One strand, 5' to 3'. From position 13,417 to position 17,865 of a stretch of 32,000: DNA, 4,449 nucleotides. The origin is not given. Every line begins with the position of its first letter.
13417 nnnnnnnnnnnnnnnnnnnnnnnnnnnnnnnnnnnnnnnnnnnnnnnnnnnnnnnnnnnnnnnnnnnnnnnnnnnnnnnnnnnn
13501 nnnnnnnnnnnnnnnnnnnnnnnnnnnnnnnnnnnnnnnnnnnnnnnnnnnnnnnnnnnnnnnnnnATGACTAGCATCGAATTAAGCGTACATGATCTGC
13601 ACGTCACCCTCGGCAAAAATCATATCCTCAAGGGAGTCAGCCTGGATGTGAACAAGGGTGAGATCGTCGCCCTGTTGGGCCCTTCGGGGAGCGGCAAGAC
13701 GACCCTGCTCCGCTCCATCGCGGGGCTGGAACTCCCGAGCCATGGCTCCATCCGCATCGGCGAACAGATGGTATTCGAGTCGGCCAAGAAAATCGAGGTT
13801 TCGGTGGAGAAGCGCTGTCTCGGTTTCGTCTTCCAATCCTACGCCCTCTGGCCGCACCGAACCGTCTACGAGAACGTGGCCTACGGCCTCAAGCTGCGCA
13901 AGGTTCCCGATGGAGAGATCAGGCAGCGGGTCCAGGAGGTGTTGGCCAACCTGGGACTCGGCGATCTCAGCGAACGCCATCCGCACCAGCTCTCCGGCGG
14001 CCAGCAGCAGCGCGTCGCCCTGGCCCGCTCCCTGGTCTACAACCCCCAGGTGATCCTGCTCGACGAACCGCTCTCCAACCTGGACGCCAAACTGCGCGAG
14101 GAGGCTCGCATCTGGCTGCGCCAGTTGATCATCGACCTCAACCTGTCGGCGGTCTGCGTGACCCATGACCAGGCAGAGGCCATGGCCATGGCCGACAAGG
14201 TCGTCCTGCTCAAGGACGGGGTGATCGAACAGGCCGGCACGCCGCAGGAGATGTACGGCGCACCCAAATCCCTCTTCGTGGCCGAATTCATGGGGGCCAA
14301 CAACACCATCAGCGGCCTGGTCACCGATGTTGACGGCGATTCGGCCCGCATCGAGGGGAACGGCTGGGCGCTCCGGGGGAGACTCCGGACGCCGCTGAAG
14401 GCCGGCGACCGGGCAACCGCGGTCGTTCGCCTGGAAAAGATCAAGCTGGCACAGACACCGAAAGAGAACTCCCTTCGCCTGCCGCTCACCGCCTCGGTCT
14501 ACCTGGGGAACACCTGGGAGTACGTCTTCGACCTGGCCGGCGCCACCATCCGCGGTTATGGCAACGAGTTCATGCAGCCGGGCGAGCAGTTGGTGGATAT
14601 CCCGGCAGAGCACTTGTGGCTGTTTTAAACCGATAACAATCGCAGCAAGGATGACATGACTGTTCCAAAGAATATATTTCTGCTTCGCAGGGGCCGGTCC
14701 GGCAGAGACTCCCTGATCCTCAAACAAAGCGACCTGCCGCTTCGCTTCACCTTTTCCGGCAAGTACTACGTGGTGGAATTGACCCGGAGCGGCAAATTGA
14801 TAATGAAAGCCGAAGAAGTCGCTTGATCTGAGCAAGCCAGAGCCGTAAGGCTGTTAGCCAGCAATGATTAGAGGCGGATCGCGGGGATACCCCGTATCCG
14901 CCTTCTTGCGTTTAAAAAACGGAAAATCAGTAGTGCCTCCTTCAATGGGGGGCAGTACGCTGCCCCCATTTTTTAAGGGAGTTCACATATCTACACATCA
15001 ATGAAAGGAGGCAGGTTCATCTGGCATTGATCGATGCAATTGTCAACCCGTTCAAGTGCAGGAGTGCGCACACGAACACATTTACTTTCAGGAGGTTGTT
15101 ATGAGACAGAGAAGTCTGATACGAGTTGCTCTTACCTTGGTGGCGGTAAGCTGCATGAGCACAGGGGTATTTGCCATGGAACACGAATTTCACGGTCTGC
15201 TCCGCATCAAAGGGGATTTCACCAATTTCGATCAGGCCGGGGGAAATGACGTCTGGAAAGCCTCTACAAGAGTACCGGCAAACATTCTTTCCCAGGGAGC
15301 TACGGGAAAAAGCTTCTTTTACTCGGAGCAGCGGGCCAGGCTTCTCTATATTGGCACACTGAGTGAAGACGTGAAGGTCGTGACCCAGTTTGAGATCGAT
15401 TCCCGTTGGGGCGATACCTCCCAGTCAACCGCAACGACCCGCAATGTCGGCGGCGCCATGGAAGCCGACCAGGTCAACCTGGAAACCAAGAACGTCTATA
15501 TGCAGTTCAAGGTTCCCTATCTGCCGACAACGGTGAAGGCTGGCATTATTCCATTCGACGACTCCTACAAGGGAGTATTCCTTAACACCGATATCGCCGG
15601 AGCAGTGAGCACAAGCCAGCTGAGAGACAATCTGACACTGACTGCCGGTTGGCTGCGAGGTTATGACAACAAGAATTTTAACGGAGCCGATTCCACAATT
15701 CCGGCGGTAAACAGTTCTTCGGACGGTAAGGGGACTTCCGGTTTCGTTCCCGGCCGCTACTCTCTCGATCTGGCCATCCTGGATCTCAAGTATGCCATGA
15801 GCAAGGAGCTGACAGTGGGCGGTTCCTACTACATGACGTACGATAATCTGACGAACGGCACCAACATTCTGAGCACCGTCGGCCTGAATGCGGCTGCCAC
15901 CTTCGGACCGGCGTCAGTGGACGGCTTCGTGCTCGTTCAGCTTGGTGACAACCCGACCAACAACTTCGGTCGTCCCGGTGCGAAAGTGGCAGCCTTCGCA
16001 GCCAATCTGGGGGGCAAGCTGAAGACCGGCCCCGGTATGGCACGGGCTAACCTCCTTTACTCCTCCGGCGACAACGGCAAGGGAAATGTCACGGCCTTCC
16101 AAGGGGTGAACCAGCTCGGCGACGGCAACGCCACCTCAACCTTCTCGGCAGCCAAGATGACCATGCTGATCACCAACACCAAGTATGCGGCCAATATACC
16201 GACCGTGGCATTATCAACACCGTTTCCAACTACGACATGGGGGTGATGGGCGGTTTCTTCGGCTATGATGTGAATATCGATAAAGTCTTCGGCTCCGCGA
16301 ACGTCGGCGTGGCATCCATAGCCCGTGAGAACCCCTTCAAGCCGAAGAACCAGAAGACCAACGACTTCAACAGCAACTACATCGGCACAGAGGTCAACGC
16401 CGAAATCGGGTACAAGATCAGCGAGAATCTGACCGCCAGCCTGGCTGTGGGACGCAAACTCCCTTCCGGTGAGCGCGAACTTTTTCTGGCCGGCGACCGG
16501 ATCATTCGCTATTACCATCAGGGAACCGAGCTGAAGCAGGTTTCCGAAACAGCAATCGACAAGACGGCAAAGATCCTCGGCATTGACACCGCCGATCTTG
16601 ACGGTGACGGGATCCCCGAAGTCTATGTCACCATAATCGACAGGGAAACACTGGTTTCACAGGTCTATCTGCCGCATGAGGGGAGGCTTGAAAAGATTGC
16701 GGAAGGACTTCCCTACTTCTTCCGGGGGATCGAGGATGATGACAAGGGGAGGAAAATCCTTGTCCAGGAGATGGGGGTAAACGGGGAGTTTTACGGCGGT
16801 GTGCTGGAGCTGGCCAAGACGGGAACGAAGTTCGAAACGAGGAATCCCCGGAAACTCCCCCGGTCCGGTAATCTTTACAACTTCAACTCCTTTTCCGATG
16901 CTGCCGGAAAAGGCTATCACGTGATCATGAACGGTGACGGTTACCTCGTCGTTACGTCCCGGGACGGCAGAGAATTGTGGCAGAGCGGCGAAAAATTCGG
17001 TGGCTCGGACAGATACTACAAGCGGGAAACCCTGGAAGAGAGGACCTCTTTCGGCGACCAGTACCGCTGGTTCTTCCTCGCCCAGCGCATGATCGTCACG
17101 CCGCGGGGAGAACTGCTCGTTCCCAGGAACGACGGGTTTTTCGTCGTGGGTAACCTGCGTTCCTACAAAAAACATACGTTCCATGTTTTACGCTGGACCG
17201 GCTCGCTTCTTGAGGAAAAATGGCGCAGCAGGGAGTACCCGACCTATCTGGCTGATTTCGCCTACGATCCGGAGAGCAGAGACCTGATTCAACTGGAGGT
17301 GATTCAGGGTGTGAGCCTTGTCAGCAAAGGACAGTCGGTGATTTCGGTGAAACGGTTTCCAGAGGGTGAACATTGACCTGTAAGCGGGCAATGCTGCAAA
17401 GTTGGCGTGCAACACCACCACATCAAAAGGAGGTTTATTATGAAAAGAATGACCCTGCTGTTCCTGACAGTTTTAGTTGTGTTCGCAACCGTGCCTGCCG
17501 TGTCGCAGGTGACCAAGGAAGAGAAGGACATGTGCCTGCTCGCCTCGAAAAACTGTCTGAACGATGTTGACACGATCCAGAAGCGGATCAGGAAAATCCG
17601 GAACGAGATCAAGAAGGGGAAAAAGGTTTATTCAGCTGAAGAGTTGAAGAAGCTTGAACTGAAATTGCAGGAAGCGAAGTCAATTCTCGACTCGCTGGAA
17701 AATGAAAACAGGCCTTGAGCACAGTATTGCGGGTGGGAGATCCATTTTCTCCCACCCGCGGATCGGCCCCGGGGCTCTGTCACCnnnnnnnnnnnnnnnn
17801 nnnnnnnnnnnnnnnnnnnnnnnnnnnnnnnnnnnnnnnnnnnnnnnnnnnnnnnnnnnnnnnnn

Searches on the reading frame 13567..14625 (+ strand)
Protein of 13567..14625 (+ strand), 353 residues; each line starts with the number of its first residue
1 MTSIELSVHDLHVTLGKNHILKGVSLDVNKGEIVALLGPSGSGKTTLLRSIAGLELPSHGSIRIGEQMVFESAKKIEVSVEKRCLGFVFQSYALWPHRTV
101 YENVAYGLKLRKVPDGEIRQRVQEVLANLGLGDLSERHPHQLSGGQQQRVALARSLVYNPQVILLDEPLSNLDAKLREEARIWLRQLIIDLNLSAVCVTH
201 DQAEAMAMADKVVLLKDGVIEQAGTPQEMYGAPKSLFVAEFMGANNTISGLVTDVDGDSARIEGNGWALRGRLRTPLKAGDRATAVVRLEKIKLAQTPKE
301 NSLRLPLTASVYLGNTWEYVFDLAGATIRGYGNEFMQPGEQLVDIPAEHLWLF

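Call 7: search_protein_families(library=pfam, proteins=[window:13567-14625:+], max_evalue=0.001)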
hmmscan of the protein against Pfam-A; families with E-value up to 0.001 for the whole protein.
window:13567-14625:+ (353 aa): 5 families
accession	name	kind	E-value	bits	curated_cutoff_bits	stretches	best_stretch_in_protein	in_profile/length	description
PF00005.33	ABC_tran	-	7.2e-38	130.7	25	1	21-169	1-136/137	ABC transporter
PF13304.12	AAA_21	-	3.4e-06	27.8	27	0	33-54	1-22/304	AAA domain, putative AbiEii toxin, Type IV TA system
PF02463.25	SMC_N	-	0.0006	19.7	40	0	23-215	17-214/220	RecF/RecN/SMC N terminal domain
PF13401.12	AAA_22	-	0.00068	20.4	27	0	32-167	6-92/130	AAA domain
PF13555.12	AAA_29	-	0.00076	19.6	27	0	21-55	12-46/61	P-loop containing region of AAA domain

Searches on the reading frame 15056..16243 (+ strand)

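Call 6: search_protein_families(library=pfam, proteins=[window:15056-16243:+], max_evalue=0.001)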
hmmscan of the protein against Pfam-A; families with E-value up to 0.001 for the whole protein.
window:15056-16243:+ (396 aa): 0 families

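Call 76: search_protein_families(library=pfam, proteins=[window:15056-16243:+], max_evalue=1)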
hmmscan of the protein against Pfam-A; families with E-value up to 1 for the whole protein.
window:15056-16243:+ (396 aa): 0 families

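Call 77: search_protein_families(library=ncbifam, proteins=[window:15056-16243:+], max_evalue=0.01)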
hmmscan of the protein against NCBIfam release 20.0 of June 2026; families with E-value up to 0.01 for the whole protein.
window:15056-16243:+ (396 aa): 1 family
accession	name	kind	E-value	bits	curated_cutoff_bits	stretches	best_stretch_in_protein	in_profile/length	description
NF033939.0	DESULF_POR1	subfamily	1e-18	67.3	250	1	28-209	7-171/454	outer membrane homotrimeric porin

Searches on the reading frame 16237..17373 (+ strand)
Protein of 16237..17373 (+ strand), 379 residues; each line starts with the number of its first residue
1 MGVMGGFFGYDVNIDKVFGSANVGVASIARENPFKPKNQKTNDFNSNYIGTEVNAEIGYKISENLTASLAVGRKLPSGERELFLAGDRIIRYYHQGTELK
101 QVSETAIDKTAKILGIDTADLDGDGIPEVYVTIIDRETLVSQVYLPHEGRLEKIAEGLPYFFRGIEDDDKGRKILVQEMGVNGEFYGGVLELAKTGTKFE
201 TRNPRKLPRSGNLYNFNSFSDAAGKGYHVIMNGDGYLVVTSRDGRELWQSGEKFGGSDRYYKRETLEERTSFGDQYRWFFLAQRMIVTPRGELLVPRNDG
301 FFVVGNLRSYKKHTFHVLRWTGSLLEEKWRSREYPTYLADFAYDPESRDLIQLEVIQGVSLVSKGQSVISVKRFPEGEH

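Call 6: search_protein_families(library=pfam, proteins=[window:16237-17373:+], max_evalue=0.001)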
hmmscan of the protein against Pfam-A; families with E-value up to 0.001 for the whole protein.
window:16237-17373:+ (379 aa): 1 family
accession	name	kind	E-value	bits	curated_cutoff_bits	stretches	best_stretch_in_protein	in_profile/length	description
PF13517.12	FG-GAP_3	-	3.4e-07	31.2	26.9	1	78-131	6-61/61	FG-GAP-like repeat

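Call 77: search_protein_families(library=ncbifam, proteins=[window:16237-17373:+], max_evalue=0.01)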
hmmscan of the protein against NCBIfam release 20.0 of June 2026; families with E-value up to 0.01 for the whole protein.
window:16237-17373:+ (379 aa): 0 families

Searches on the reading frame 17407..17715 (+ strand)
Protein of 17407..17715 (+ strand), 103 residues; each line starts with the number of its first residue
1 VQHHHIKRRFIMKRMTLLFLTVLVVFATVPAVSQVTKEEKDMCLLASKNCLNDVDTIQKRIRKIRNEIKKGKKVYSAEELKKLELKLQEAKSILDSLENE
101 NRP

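Call 76: search_protein_families(library=pfam, proteins=[window:17407-17715:+], max_evalue=1)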
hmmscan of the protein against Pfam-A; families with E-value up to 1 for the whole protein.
window:17407-17715:+ (103 aa): 8 families
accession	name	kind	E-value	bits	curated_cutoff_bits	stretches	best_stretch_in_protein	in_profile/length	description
PF07544.18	Med9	-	0.018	15.5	26.9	1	33-70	11-44/80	RNA polymerase II transcription mediator complex subunit 9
PF25676.1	T4_Spackle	-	0.055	14.5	27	1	12-88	1-68/96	Bacteriophage T4 Spackle protein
PF06497.16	Baculo_Ac102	-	0.068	14.1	27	1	34-101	8-73/99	Baculovirus Ac102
PF03935.22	SKN1_KRE6_Sbg1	-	0.11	11.3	30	1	6-57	35-88/501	Beta-glucan synthesis-associated protein SKN1/KRE6/Sbg1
PF24033.1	DUF7342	-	0.13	12.7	31.6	1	52-92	77-117/150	Family of unknown function (DUF7342)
PF07889.17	DUF1664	-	0.2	12.2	34.6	1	41-99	30-87/124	Protein of unknown function (DUF1664)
PF01920.25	Prefoldin_2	-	0.3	11.5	27.6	0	27-70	58-101/106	Prefoldin subunit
PF07851.19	TMEM120A-B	-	0.37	10.5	29.8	1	34-99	19-87/324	TMEM120A/B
